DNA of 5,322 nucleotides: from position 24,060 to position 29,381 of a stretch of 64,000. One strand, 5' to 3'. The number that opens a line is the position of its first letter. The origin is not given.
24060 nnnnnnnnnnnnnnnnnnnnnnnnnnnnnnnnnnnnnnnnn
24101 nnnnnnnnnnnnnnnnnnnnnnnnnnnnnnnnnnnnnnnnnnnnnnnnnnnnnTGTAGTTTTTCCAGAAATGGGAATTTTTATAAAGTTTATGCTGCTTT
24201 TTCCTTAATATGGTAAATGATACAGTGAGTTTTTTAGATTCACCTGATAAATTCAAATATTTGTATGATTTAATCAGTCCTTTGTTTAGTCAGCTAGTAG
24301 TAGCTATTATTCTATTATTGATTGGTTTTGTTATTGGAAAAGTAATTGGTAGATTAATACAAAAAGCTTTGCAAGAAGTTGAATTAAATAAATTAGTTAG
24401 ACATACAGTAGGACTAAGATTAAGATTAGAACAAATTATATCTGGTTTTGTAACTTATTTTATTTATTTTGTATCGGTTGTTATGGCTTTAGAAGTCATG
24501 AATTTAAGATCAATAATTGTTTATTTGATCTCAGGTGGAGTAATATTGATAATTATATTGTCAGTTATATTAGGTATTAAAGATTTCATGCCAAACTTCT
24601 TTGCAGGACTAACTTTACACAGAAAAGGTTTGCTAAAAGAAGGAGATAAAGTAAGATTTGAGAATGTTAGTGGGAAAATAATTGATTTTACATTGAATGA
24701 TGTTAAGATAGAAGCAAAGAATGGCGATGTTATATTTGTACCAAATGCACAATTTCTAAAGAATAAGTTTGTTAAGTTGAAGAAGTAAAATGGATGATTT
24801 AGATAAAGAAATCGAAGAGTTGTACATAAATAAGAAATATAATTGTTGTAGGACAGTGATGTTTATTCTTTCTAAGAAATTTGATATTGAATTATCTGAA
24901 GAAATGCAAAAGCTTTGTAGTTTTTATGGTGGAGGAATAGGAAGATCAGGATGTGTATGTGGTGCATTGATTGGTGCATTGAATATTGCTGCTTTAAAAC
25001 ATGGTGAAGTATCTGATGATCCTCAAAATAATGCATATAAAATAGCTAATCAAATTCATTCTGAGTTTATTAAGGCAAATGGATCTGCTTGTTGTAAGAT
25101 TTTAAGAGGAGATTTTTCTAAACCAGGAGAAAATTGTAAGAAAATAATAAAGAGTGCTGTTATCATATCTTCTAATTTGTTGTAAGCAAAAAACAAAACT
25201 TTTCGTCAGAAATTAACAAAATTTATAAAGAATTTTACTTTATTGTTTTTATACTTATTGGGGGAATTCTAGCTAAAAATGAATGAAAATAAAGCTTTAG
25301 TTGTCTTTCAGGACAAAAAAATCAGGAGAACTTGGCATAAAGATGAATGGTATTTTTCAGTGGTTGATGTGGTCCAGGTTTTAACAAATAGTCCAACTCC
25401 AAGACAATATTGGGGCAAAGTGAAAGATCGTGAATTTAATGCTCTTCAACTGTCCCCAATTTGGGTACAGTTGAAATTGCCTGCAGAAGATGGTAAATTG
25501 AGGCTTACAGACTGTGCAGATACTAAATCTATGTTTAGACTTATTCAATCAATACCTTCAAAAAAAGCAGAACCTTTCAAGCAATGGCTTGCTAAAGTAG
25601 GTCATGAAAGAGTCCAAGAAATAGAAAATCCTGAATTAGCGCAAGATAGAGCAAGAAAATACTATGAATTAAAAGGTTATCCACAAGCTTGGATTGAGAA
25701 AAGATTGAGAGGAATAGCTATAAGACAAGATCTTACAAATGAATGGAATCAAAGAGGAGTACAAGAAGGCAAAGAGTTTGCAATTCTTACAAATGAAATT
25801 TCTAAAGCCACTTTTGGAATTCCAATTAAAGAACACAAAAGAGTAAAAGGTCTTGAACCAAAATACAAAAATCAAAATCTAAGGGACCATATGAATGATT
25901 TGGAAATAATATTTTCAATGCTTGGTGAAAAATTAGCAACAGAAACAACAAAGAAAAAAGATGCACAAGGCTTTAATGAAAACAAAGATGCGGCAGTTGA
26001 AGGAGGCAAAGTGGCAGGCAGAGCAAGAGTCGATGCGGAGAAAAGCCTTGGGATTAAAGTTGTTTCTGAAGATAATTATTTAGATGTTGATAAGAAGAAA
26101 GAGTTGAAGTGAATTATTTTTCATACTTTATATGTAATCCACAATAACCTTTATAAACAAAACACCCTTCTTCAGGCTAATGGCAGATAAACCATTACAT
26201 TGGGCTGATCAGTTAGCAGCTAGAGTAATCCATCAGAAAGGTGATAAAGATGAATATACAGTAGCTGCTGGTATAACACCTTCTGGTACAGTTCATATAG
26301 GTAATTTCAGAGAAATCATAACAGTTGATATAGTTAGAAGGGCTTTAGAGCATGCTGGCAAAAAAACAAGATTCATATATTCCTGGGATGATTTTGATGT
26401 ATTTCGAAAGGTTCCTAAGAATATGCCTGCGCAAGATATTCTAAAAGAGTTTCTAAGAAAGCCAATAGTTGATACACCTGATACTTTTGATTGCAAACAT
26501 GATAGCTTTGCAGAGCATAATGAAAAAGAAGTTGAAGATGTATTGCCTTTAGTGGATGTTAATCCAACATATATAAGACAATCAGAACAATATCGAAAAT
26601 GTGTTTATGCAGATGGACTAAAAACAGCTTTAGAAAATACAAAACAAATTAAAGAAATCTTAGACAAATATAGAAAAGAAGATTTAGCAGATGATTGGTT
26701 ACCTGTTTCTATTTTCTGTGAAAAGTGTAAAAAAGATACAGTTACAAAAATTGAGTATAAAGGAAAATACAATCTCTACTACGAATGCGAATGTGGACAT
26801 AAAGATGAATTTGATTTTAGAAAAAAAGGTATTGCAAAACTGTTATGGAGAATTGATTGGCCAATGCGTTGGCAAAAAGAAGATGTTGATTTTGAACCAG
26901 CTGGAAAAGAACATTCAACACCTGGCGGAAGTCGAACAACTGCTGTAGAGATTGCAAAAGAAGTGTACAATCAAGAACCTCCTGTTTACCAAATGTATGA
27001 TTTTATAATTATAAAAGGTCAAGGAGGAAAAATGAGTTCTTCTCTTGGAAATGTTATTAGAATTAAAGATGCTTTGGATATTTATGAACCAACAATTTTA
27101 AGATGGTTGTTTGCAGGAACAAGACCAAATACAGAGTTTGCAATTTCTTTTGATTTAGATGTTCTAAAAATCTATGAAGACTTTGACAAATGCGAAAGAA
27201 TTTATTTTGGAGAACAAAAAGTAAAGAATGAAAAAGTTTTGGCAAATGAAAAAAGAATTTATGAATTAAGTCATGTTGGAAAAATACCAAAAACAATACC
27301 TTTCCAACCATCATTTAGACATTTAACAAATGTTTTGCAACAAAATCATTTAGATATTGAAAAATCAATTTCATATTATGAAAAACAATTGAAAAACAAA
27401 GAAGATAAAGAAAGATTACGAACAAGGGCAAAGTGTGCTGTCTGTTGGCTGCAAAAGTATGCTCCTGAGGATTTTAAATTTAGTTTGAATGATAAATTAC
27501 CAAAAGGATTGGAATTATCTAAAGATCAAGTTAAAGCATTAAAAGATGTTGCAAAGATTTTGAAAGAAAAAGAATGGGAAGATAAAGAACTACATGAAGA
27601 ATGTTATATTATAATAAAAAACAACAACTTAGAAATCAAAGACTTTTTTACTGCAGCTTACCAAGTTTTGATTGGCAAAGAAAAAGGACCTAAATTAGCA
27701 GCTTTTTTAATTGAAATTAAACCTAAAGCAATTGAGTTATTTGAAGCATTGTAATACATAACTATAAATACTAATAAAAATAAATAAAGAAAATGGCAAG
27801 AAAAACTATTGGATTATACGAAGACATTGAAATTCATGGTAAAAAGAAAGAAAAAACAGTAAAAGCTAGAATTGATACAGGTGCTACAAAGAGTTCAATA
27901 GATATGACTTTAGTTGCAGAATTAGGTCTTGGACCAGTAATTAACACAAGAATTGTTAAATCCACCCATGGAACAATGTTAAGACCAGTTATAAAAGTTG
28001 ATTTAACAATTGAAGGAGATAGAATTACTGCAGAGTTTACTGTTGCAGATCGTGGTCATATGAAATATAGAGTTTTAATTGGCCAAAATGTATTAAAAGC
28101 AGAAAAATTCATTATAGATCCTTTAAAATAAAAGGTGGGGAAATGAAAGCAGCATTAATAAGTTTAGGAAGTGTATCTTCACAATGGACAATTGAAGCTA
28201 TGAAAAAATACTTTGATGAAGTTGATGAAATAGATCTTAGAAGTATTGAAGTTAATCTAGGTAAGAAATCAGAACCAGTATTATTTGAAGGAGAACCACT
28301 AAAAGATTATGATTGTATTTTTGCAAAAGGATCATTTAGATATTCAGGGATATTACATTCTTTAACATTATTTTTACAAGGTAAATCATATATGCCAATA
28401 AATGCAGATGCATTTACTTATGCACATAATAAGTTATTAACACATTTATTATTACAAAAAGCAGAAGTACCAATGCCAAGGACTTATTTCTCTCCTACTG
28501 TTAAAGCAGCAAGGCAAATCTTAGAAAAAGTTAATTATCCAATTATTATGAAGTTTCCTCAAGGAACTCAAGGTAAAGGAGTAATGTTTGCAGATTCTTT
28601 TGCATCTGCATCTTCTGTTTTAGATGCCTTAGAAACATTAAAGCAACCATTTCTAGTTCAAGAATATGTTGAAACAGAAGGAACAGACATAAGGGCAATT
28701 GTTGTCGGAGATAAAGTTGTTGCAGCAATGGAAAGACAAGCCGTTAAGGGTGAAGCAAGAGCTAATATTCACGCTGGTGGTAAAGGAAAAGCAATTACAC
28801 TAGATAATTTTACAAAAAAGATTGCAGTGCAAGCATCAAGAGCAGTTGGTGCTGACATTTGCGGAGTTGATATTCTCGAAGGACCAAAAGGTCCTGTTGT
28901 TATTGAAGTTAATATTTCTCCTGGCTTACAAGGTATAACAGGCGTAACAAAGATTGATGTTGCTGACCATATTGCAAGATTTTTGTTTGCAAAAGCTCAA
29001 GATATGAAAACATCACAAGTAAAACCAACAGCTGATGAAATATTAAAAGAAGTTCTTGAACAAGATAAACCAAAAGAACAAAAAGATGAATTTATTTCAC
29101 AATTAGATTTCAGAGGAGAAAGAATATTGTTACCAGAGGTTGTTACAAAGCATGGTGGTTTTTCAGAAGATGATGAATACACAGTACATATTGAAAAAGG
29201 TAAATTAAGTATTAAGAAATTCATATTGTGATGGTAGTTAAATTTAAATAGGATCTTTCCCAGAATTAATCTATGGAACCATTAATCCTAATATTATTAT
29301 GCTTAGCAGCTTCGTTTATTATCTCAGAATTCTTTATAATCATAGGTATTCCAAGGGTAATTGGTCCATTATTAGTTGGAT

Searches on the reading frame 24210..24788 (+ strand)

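Call 16: search_protein_families(library=pfam, proteins=[window:24210-24788:+], max_evalue=1)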
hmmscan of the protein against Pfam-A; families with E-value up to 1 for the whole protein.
window:24210-24788:+ (192 aa): 5 families
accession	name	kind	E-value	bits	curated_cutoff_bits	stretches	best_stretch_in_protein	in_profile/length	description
PF00924.24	MS_channel_2nd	-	4.8e-09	36.6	20.2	1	128-188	4-64/68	Mechanosensitive ion channel, beta-domain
PF05552.17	MS_channel_1st_1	-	3.3e-06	27.3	22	1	28-61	16-49/50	Mechanosensitive ion channel, conserved TM helix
PF04276.17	DUF443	-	0.025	14.8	26.2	1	21-124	88-193/202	Protein of unknown function (DUF443)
PF20138.4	DUF6528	-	0.075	12.3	23.5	1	86-180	79-168/327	Family of unknown function (DUF6528)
PF06295.17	ZapG-like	-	0.31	11.5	33.5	1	32-56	1-26/123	Z-ring associated protein G-like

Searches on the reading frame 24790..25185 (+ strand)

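Call 16: search_protein_families(library=pfam, proteins=[window:24790-25185:+], max_evalue=1)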
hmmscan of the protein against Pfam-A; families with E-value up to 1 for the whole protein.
window:24790-25185:+ (131 aa): 2 families
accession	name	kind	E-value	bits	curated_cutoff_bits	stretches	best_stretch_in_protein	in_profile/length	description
PF09719.15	C_GCAxxG_C_C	-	1.8e-22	80.1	27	1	17-126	1-114/118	Putative redox-active protein (C_GCAxxG_C_C)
PF00288.32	GHMP_kinases_N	-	0.034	14.8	22.3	1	29-98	16-75/87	GHMP kinases N terminal domain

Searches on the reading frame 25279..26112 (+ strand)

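Call 72: search_protein_families(library=pfam, proteins=[window:25279-26112:+], max_evalue=0.0001)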
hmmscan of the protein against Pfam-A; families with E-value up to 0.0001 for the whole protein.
window:25279-26112:+ (277 aa): 1 family
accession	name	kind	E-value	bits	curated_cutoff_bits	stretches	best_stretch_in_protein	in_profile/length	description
PF02498.22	Bro-N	-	1.1e-09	39.2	25.6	1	14-106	1-92/96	BRO family, N-terminal domain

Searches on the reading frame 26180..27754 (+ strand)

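Call 72: search_protein_families(library=pfam, proteins=[window:26180-27754:+], max_evalue=0.0001)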
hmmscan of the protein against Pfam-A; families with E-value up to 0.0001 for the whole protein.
window:26180-27754:+ (524 aa): 4 families
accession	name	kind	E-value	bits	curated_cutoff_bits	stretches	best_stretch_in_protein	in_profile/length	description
PF01921.24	tRNA-synt_1f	-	5.1e-125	417.6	27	1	7-366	2-359/360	tRNA synthetases class I (K)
PF01406.26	tRNA-synt_1e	-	6e-14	52.5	27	2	274-315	245-284/301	tRNA synthetases class I (C) catalytic domain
PF09334.17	tRNA-synt_1g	-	1.9e-08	33.9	20.1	0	279-318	322-361/391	tRNA synthetases class I (M)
PF00133.28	tRNA-synt_1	-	1.1e-06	28.1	22.7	0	270-319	361-410/414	tRNA synthetases class I (I, L, M and V)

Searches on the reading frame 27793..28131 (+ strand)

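Call 16: search_protein_families(library=pfam, proteins=[window:27793-28131:+], max_evalue=1)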
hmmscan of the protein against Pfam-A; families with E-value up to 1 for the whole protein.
window:27793-28131:+ (112 aa): 6 families
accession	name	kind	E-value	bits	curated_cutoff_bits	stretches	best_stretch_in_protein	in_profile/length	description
PF05618.17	Zn_protease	-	3e-16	60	27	2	48-110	66-129/138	Putative ATP-dependent zinc protease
PF13975.11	gag-asp_proteas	-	6.7e-08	33.5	28.2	1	19-102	6-91/92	gag-polyprotein putative aspartyl protease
PF09668.16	Asp_protease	-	5.9e-06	26.8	26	1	8-109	10-109/109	Aspartyl protease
PF13650.11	Asp_protease_2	-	1.3e-05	26.2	24.3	1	19-99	6-89/90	Aspartyl protease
PF12384.13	Peptidase_A2B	-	0.0007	19.6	21.2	1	13-103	36-128/177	Ty3 transposon peptidase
PF03539.19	Spuma_A9PTase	-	0.029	14.9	21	1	19-84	2-64/163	Spumavirus aspartic protease (A9)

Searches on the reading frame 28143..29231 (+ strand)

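Call 72: search_protein_families(library=pfam, proteins=[window:28143-29231:+], max_evalue=0.0001)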
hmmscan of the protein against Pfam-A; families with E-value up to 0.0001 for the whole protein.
window:28143-29231:+ (362 aa): 5 families
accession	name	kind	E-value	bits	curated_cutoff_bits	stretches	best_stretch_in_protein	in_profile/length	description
PF08443.16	RimK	-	2e-48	165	21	1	94-280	1-187/188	RimK-like ATP-grasp domain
PF02955.21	GSH-S_ATP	-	5.5e-15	55.7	23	1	110-260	11-164/175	Prokaryotic glutathione synthetase, ATP-grasp domain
PF02655.19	ATP-grasp_3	-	5.5e-12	46.5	23.2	1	94-257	1-154/160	ATP-grasp domain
PF14397.11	ATPgrasp_ST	-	1.4e-08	34.7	31.4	1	90-219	15-177/278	Sugar-transfer associated ATP-grasp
PF02222.28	ATP-grasp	-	2e-05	24.7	27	1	103-179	2-79/179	ATP-grasp domain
